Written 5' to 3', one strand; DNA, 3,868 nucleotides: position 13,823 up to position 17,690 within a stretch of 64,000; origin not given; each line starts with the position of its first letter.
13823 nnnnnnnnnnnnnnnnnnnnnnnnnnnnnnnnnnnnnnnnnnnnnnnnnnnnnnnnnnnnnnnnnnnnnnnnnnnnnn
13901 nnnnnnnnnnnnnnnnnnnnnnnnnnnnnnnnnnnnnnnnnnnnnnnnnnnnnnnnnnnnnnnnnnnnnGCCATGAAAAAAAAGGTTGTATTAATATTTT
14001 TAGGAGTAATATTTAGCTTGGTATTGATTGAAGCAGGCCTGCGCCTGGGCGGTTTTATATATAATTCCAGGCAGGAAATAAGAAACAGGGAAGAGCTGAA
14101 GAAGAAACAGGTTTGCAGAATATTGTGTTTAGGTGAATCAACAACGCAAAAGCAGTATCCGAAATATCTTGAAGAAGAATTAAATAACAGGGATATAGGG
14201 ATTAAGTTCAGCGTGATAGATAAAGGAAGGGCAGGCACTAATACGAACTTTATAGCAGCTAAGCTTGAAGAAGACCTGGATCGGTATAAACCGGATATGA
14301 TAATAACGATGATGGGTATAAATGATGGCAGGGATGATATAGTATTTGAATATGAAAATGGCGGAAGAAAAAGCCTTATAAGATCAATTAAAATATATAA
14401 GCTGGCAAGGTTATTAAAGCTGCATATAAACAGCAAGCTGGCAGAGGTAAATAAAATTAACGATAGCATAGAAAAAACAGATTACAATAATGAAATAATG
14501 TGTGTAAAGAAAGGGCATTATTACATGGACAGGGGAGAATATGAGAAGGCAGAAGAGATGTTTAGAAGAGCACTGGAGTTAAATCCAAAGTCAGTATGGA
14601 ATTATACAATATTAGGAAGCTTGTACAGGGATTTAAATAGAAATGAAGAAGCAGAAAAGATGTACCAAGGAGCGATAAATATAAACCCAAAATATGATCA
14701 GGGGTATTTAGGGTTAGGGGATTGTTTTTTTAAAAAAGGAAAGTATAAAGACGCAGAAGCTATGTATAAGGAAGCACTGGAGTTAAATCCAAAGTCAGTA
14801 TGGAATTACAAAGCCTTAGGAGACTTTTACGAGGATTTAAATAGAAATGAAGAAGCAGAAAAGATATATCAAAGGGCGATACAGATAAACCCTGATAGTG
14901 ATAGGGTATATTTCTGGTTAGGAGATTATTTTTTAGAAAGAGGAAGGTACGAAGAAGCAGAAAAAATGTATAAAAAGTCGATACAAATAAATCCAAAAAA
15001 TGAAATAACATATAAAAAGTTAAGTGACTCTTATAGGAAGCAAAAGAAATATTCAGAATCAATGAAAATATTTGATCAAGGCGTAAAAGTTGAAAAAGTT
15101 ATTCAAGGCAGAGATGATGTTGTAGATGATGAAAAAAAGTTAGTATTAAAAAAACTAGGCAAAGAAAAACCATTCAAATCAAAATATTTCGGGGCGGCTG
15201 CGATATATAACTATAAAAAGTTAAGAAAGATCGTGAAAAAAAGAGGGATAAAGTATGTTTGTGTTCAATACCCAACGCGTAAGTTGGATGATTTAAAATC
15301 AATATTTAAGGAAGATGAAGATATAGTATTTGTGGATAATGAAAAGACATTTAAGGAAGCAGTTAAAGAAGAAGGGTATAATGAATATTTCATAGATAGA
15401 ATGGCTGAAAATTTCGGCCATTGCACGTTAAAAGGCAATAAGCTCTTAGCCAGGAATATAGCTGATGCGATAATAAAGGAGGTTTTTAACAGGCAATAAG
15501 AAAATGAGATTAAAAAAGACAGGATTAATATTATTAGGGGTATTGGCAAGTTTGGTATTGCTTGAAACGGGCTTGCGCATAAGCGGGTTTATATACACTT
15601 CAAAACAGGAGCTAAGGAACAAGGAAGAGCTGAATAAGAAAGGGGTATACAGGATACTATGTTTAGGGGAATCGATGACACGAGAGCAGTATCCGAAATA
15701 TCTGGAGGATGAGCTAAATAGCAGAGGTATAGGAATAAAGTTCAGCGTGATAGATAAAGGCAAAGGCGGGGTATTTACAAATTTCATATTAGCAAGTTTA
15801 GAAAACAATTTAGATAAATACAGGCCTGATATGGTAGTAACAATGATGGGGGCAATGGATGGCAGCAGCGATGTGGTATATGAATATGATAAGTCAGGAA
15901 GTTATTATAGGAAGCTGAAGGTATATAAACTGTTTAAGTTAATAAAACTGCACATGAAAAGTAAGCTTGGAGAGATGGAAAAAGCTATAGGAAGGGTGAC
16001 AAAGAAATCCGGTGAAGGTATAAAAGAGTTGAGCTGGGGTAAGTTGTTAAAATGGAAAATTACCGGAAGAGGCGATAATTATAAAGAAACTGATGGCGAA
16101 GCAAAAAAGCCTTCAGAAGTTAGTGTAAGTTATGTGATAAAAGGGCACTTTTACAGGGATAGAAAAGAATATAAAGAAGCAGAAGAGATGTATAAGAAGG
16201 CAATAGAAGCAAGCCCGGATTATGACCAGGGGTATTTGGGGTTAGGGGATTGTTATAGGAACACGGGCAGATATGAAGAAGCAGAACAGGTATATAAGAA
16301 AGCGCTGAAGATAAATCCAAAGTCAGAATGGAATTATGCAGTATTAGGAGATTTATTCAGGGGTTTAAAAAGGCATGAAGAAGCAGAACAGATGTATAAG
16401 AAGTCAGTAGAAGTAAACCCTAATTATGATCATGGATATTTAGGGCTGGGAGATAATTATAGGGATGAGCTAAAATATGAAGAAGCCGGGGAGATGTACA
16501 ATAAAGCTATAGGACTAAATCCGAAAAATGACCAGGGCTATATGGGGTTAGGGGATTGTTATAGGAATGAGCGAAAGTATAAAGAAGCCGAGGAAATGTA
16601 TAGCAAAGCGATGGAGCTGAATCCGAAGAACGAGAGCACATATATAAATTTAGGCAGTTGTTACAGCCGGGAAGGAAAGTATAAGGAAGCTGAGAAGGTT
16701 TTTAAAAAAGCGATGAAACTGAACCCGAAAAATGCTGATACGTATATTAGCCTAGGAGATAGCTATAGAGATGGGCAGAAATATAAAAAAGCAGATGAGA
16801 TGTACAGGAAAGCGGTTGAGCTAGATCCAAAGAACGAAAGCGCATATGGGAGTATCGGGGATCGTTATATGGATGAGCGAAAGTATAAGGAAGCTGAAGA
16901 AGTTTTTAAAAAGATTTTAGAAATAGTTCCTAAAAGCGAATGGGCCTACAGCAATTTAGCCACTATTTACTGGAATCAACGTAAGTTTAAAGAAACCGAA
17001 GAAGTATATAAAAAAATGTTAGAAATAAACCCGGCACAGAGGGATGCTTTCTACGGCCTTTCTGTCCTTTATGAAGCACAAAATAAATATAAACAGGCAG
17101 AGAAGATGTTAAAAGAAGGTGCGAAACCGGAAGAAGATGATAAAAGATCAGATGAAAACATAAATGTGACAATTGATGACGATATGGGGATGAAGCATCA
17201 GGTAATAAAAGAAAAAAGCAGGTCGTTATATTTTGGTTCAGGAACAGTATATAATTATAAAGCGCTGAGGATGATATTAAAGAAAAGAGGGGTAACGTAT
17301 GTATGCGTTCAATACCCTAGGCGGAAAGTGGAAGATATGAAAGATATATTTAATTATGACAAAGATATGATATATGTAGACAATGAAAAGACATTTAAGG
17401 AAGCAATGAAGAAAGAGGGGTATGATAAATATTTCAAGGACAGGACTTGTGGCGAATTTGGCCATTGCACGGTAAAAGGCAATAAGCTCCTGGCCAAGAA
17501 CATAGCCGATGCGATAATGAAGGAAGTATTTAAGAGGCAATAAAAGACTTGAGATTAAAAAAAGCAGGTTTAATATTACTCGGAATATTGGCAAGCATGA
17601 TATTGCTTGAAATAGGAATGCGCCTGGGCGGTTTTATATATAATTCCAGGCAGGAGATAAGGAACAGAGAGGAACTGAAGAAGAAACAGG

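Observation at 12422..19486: Four head-to-tail paralogs: SGNH-like esterase fold interrupted by a TPR array of variable length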

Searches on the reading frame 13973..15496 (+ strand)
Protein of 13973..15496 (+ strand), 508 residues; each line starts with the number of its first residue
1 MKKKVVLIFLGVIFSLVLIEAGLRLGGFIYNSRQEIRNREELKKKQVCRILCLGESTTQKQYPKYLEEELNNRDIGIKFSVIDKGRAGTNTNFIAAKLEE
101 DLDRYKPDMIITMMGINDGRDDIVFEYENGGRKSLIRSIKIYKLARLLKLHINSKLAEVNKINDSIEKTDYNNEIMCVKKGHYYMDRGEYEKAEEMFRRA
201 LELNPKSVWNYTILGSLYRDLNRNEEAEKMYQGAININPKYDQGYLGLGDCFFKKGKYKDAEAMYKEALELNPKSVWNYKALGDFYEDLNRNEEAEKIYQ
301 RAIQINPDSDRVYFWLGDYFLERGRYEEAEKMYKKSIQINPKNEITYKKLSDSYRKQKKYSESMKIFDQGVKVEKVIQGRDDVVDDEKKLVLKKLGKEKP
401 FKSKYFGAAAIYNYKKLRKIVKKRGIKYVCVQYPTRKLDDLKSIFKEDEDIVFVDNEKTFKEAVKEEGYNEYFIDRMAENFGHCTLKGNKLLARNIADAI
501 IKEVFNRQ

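Call 3: search_protein_families(library=pfam, proteins=[window:13973-15496:+], max_evalue=1)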
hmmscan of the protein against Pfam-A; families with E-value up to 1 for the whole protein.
window:13973-15496:+ (508 aa): 54 families (the best 25 are shown)
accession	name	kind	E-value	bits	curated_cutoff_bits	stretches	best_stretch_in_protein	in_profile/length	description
PF13181.12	TPR_8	-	4.2e-37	123.6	25.7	5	176-206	3-33/34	Tetratricopeptide repeat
PF00515.34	TPR_1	-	7.6e-37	124.1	27.8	5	244-274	3-33/34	Tetratricopeptide repeat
PF07719.23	TPR_2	-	8.8e-37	122.6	27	5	311-343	2-34/34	Tetratricopeptide repeat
PF13414.12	TPR_11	-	2.9e-30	104.1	26.8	5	215-256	1-42/42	TPR repeat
PF13431.12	TPR_17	-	1.1e-29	100.6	24.4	5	299-330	2-33/34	Tetratricopeptide repeat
PF13428.12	TPR_14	-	8.2e-29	97.6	23.5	5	277-318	2-43/44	Tetratricopeptide repeat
PF13424.12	TPR_12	-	1.2e-27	96.3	30.1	4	281-340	8-75/77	Tetratricopeptide repeat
PF14559.12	TPR_19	-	1.5e-27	96.1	25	3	253-312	2-61/68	Tetratricopeptide repeat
PF13432.12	TPR_16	-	4.8e-25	88.1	32.7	3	282-343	3-64/65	Tetratricopeptide repeat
PF13176.12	TPR_7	-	8.4e-24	82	27.9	5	280-308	3-31/36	Tetratricopeptide repeat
PF13374.12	TPR_10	-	1.2e-20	73.2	27.5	4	181-203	9-31/42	Tetratricopeptide repeat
PF13174.12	TPR_6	-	1.5e-16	60.2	26.3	3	245-275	3-33/33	Tetratricopeptide repeat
PF25063.1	ARM_TT21_C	-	5.9e-13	49.6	35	3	282-369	101-189/209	Tetratricopeptide repeat protein 21 C-terminal ARM domain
PF23914.1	TPR_CcmH_CycH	-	7.4e-13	49.1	42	3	239-344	47-155/158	Cytochrome c-type biogenesis protein H TPR domain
PF12895.13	ANAPC3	-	1.3e-12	48.2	27.2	3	290-367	3-79/82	Anaphase-promoting complex, cyclosome, subunit 3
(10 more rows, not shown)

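Call 4: search_protein_families(library=ncbifam, proteins=[window:13973-15496:+], max_evalue=1)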
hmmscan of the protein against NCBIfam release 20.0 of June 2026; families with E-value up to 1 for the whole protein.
window:13973-15496:+ (508 aa): 44 families (the best 25 are shown)
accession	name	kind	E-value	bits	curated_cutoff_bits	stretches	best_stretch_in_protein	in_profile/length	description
TIGR02521.1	type_IV_pilW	equivalog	3.1e-28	98.9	154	2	245-372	34-163/234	type IV pilus biogenesis/stability protein PilW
TIGR02917.1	PEP_TPR_lipo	equivalog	3.1e-27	94.9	312.2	1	155-374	446-665/899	XrtA/PEP-CTERM system TPR-repeat protein PrsT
TIGR02552.1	LcrH_SycD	equivalog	2.8e-18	65.9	104.8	2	179-274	23-118/136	SycD/LcrH family type III secretion system chaperone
NF040959.1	MamA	equivalog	1.3e-17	63.9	200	2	246-372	75-201/204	magnetosome protein MamA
NF033920.0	C39_PA2778_fam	equivalog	1.6e-16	60.5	150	3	287-374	167-254/255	PA2778 family cysteine peptidase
TIGR00990.1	3a0801s09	subfamily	7.7e-16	57.8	757.25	2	267-372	356-461/615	mitochondrial import receptor subunit TOM70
NF047371.1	FlcA_CTERM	equivalog_domain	8.9e-15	54.2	300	2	179-321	127-275/646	periplasmic flagellar collar protein FlcA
NF008520.0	PRK11447.1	equivalog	2.2e-14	52.2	858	3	283-358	358-433/1157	cellulose synthase complex outer membrane protein BcsC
NF033762.1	social_mot_Tgl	equivalog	2.2e-13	50.1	225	2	189-313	81-207/252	social motility TPR repeat lipoprotein Tgl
NF052312.1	T9SS_PorW_SprE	equivalog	3.1e-13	49.3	250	3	309-371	289-355/716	type IX secretion system periplasmic lipoprotein PorW/SprE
NF008017.0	PRK10747.1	equivalog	1.8e-12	46.9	608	3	159-235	313-388/398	protoheme IX biogenesis protein HemY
TIGR00540.1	TPR_hemY_coli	hypoth_equivalog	1.8e-12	46.7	142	3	172-233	324-384/385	heme biosynthesis-associated TPR protein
NF052230.1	T9SS_PorE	exception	3.2e-12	45.5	600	2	178-279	22-128/648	PorE family type IX secretion system protein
NF053607.1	CHU_0125_OmpA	equivalog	3.6e-12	45.6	620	2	178-272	23-117/639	CHU_0125 family OmpA-like outer membrane integrity protein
TIGR02795.1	tol_pal_ybgF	equivalog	1.4e-11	45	90.1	3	248-309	45-109/119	tol-pal system protein YbgF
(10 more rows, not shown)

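Call 21: predict_structure(alignment_id=A2)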
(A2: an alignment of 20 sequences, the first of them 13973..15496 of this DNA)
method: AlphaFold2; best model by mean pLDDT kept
length: 508 residues; sequences in the alignment: 20
mean_pLDDT: 82.5   pTM: 0.50
mean pLDDT of the five models: 82.5, 81.1, 80.7, 80.0, 79.4
residues with pLDDT >= 90: 248; 70-90: 147; 50-70: 80; < 50: 33
segments of 3 or more residues with pLDDT < 50: 129-142, 162-169, 380-388
pLDDT, mean of each block of 10 residues (from residue 1): 76 81 69 57 70 80 94 87 82 77 88 80 55 42 55 62 45 83 90 97 96 97 97 98 98 97 98 97 97 98 97 98 95 98 93 85 81 68 41 55 73 87 92 88 83 92 93 79 89 95 84
secondary structure, 60 per line:
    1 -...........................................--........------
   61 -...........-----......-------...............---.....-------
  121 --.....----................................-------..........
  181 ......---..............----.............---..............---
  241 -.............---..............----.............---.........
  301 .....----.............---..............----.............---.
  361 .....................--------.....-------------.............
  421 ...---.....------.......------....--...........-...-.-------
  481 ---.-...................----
elements in order: H2-44 E47-54 H62-72 E78-83 H91-105 E109-113 E123-127 H132-163 H171-186 H190-203 H208-220 H224-237 H242-254 H258-271 H276-288 H292-305 H310-322 H326-339 H344-356 H360-381 E390-394 H408-423 E427-431 H438-444 E451-454 H457-467 H486-504

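Call 30: fold_search(model_id=the predicted structure, library=pdb)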
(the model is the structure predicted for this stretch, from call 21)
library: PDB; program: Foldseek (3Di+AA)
matches with E <= 10: 1663; with E <= 0.001: 699
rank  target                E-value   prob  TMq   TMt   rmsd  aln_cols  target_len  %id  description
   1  9qhb                  9.5e-15  1.00  0.32  0.55   4.7       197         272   29  Crystal structure of 16-repeat CTPR protein with eliminated coordination sites (released 2025-10-22)
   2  8chy                  4.3e-14  1.00  0.29  0.50   5.8       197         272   30  Crystal structure of an 8-repeat consensus TPR superhelix with Zinc. (released 2024-02-21)
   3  6eou                  4.5e-13  1.00  0.25  0.36   8.9       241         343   18  O-GlcNAc transferase TPR domain with the intellectual disability associated mutation L254F (released 2018-05-09)
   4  1w3b_B                1.4e-12  1.00  0.32  0.42  13.4       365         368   16  The superhelical TPR domain of O-linked GlcNAc transferase reveals structural similarities to importin alpha. (released 2004-09-09)
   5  9qhc_B                2.1e-12  1.00  0.32  0.52   8.7       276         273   23  Crystal structure of 8-repeat CTPR protein with eliminated coordination sites (released 2025-10-22)
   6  1w3b_A                2.5e-12  1.00  0.30  0.38  10.3       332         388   19  The superhelical TPR domain of O-linked GlcNAc transferase reveals structural similarities to importin alpha. (released 2004-09-09)
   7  9qhc_A                4.7e-12  1.00  0.31  0.51   5.2       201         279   29  Crystal structure of 8-repeat CTPR protein with eliminated coordination sites (released 2025-10-22)
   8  9gaw_P                1.8e-11  1.00  0.37  0.38   5.4       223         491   23  High-resolution structure of the Anaphase-promoting complex/cyclosome (APC/C) bound to co-activator Cdh1 (released 2024-08-14)
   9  4ui9_F                2.6e-11  1.00  0.35  0.36   6.3       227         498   23  Atomic structure of the human Anaphase-Promoting Complex (released 2015-06-17)
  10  4ui9_H                2.8e-11  1.00  0.36  0.38   6.1       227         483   23  Atomic structure of the human Anaphase-Promoting Complex (released 2015-06-17)
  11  5g05_H                3.0e-11  1.00  0.36  0.38   6.1       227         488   23  Cryo-EM structure of combined apo phosphorylated APC (released 2016-05-25)
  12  7yeh_A                3.1e-11  1.00  0.29  0.17  12.8       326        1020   18  Cryo-EM structure of human OGT-OGA complex (released 2023-07-12)
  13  5g04_F                3.3e-11  1.00  0.35  0.35   6.4       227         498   23  Structure of the human APC-Cdc20-Hsl1 complex (released 2016-05-25)
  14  7yea_A                3.4e-11  1.00  0.29  0.16  19.5       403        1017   18  Human O-GlcNAc transferase Dimer (released 2023-07-12)
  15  9gaw_J                4.3e-11  1.00  0.36  0.36   7.0       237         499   22  High-resolution structure of the Anaphase-promoting complex/cyclosome (APC/C) bound to co-activator Cdh1 (released 2024-08-14)
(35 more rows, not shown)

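Call 40: find_encoding_contigs(protein=window:13973-15496:+, flank=10000, max_places=4)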
Protein window:13973-15496:+ (508 aa): no gene with exactly this product is on record in the collection.

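Call 62: search_protein_families(library=padloc, proteins=[window:13973-15496:+], max_evalue=0.001)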
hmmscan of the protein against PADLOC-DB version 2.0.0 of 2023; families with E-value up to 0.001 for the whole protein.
window:13973-15496:+ (508 aa): 2 families
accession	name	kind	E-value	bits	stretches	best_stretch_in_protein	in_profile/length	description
PDLC01101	PrimPol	-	3.2e-06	24.1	0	286-393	43-124/490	adaptation polymerase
PDLC04781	PDC-M71B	-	0.00017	18.5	0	155-225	131-201/515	-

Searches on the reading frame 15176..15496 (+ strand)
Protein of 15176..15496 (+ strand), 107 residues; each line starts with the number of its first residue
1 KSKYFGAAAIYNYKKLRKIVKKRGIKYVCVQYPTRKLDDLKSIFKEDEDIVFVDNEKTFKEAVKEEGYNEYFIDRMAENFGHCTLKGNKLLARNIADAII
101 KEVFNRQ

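Call 8: search_protein_families(library=pfam, proteins=[window:15176-15496:+], max_evalue=10)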
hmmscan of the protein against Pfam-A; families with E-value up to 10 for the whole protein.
seq(107 aa): 2 families
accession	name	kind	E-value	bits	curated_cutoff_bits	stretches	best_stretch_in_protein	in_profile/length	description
PF20476.3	DUF6718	-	0.14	12.8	27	1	14-65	30-73/74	Family of unknown function (DUF6718)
PF00148.24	Oxidored_nitro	-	0.16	11.2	28.6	1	12-54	160-202/399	Nitrogenase component 1 type Oxidoreductase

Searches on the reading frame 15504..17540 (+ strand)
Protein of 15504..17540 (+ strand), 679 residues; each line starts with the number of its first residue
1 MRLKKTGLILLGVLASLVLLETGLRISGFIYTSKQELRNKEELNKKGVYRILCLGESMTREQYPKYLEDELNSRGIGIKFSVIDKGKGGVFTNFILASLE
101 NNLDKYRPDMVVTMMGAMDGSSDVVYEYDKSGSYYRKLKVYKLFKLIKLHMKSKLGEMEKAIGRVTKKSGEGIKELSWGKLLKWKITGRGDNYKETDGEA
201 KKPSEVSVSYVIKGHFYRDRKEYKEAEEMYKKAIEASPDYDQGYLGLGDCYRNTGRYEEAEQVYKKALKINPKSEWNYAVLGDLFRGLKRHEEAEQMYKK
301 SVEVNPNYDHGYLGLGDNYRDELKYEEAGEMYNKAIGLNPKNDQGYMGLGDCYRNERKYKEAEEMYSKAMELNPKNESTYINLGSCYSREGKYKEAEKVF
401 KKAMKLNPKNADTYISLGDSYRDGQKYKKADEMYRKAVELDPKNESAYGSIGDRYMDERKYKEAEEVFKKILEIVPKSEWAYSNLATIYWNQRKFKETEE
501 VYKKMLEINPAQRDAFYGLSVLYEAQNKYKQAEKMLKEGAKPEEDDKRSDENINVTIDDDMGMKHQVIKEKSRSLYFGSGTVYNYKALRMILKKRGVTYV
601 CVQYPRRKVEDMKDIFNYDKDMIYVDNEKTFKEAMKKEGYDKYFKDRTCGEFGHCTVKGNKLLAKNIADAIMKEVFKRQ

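Call 3: search_protein_families(library=pfam, proteins=[window:15504-17540:+], max_evalue=1)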
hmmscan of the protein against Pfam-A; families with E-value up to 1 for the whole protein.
window:15504-17540:+ (679 aa): 47 families (the best 25 are shown)
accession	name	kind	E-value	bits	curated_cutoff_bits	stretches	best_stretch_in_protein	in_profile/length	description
PF00515.34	TPR_1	-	9.2e-63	206.1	27.8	9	243-273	3-33/34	Tetratricopeptide repeat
PF13181.12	TPR_8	-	2.4e-58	189.8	25.7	9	243-273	3-33/34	Tetratricopeptide repeat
PF07719.23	TPR_2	-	5.4e-56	182.6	27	9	243-273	3-33/34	Tetratricopeptide repeat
PF13424.12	TPR_12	-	9.7e-50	167.1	30.1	7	210-271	6-75/77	Tetratricopeptide repeat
PF14559.12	TPR_19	-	5.1e-49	164.9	25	6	219-277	3-62/68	Tetratricopeptide repeat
PF13414.12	TPR_11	-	9.4e-47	156.9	26.8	8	248-285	1-38/42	TPR repeat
PF13431.12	TPR_17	-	1.5e-43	143.9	24.4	8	230-262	2-34/34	Tetratricopeptide repeat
PF13176.12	TPR_7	-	4.3e-40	132.8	27.9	6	245-270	3-28/36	Tetratricopeptide repeat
PF13428.12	TPR_14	-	5.9e-40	132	23.5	8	243-283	3-43/44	Tetratricopeptide repeat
PF13432.12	TPR_16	-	3.4e-35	120.5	32.7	6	218-274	8-64/65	Tetratricopeptide repeat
PF13374.12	TPR_10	-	5.6e-30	102.9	27.5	5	481-508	4-31/42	Tetratricopeptide repeat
PF23914.1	TPR_CcmH_CycH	-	4.2e-23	82.3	42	5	373-479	46-155/158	Cytochrome c-type biogenesis protein H TPR domain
PF25063.1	ARM_TT21_C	-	1.2e-22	81.2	35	4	377-477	95-196/209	Tetratricopeptide repeat protein 21 C-terminal ARM domain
PF12895.13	ANAPC3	-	4.6e-22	78.5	27.2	5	356-435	2-80/82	Anaphase-promoting complex, cyclosome, subunit 3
PF13174.12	TPR_6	-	2.5e-20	72.1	26.3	3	244-274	3-33/33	Tetratricopeptide repeat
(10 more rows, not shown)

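Call 4: search_protein_families(library=ncbifam, proteins=[window:15504-17540:+], max_evalue=1)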
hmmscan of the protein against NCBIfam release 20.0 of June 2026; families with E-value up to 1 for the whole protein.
window:15504-17540:+ (679 aa): 45 families (the best 25 are shown)
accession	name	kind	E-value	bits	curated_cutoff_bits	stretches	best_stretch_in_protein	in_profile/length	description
TIGR02917.1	PEP_TPR_lipo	equivalog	8.9e-43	146.3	312.2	2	314-538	470-694/899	XrtA/PEP-CTERM system TPR-repeat protein PrsT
TIGR02521.1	type_IV_pilW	equivalog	6.2e-40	137.2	154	3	378-539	32-195/234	type IV pilus biogenesis/stability protein PilW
NF040959.1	MamA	equivalog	4.5e-34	117.7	200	3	378-538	38-198/204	magnetosome protein MamA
NF047371.1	FlcA_CTERM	equivalog_domain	2.1e-31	109.1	300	5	255-381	136-268/646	periplasmic flagellar collar protein FlcA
TIGR02552.1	LcrH_SycD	equivalog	8.1e-30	103.3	104.8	5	390-479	31-120/136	SycD/LcrH family type III secretion system chaperone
NF033920.0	C39_PA2778_fam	equivalog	1.3e-28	100.1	150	5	325-408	172-255/255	PA2778 family cysteine peptidase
TIGR03939.1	PGA_TPR_OMP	equivalog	1.4e-24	86.3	366.65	5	387-486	63-161/800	poly-beta-1,6 N-acetyl-D-glucosamine export porin PgaA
TIGR00990.1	3a0801s09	subfamily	1.1e-22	80.4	757.25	3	256-447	309-503/615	mitochondrial import receptor subunit TOM70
NF033762.1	social_mot_Tgl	equivalog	1.6e-20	73.5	225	3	260-418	50-211/252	social motility TPR repeat lipoprotein Tgl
NF008520.0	PRK11447.1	equivalog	2.7e-19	68.6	858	3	360-540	286-476/1157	cellulose synthase complex outer membrane protein BcsC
NF053607.1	CHU_0125_OmpA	equivalog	5.2e-19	68.2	620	4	322-407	32-117/639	CHU_0125 family OmpA-like outer membrane integrity protein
NF008757.0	PRK11788.1-5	equivalog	3e-18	66.1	363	3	240-406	106-278/388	lipopolysaccharide assembly protein LapB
NF008391.2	PRK11189.1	equivalog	8.8e-18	64.8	250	3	434-555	88-208/297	lipoprotein NlpI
TIGR00540.1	TPR_hemY_coli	hypoth_equivalog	2e-17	63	142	4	223-301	308-385/385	heme biosynthesis-associated TPR protein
NF033758.1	gliding_GltE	equivalog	2e-16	60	225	4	283-384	230-331/411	adventurous gliding motility TPR repeat lipoprotein GltE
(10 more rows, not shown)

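Call 62: search_protein_families(library=padloc, proteins=[window:15504-17540:+], max_evalue=0.001)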
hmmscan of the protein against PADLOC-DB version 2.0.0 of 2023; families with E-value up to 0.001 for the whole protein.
window:15504-17540:+ (679 aa): 4 families
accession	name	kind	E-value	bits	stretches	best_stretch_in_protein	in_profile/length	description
PDLC04781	PDC-M71B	-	6.7e-10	36.3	1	359-410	132-183/515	-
PDLC01171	TPR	-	2.4e-08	31.4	1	219-279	228-291/504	TPR repeats containing protein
PDLC01101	PrimPol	-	1.4e-07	28.6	0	364-472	20-126/490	adaptation polymerase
PDLC01169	TPR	-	7.4e-06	23.5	0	213-275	115-183/252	TPR repeats containing protein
